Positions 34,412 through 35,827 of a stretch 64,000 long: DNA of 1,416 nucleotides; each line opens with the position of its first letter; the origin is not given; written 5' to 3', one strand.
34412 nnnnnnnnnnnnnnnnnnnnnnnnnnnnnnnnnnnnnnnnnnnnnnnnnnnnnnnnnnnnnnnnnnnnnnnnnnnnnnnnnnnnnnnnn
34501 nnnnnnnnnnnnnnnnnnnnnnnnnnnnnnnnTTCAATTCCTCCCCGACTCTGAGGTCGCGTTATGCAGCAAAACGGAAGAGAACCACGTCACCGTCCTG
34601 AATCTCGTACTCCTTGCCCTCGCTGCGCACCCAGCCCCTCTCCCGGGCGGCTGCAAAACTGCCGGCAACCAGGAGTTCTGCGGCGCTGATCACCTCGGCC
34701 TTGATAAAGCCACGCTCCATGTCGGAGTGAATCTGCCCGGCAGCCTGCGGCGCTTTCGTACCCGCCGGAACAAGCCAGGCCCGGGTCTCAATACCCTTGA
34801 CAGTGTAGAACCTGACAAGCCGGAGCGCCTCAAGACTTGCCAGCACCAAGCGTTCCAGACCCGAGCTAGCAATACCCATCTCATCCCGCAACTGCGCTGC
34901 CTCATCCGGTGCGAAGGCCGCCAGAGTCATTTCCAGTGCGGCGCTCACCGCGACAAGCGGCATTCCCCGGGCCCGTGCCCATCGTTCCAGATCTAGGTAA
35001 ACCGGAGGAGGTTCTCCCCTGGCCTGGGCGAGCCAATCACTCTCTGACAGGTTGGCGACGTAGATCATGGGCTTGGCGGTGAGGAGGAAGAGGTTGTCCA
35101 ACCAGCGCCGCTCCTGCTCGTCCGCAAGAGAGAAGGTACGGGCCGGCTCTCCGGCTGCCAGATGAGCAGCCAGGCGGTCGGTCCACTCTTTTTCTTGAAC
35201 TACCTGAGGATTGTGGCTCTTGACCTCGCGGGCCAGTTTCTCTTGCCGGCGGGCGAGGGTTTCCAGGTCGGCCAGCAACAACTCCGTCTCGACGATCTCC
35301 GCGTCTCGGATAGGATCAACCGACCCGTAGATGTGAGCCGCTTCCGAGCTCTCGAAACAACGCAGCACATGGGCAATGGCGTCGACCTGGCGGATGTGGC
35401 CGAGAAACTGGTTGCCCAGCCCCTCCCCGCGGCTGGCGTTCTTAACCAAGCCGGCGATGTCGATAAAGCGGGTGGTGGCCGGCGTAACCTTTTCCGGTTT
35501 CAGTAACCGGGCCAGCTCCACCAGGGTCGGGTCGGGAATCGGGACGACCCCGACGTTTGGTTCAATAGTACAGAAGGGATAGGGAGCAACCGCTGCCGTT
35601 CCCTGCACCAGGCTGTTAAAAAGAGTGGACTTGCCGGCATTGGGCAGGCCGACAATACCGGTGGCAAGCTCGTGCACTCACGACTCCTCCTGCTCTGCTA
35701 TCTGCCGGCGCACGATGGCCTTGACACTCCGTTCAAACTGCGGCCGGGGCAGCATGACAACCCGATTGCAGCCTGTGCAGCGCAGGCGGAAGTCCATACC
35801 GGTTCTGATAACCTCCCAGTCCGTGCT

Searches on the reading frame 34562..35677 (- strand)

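Call 9: search_protein_families(library=pfam, proteins=[window:34562-35677:-], max_evalue=0.001)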
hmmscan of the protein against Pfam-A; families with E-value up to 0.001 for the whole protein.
window:34562-35677:- (371 aa): 3 families
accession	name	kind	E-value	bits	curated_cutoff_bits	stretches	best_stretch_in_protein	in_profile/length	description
PF06071.19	YchF-GTPase_C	-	1.6e-30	105.5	27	1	287-369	1-83/84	Protein of unknown function (DUF933)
PF01926.29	MMR_HSR1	-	2.6e-19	69.8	21.9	1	7-108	3-85/113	50S ribosome-binding GTPase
PF02421.24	FeoB_N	-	8.7e-06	25.8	27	1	8-45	5-42/156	Ferrous iron transport protein B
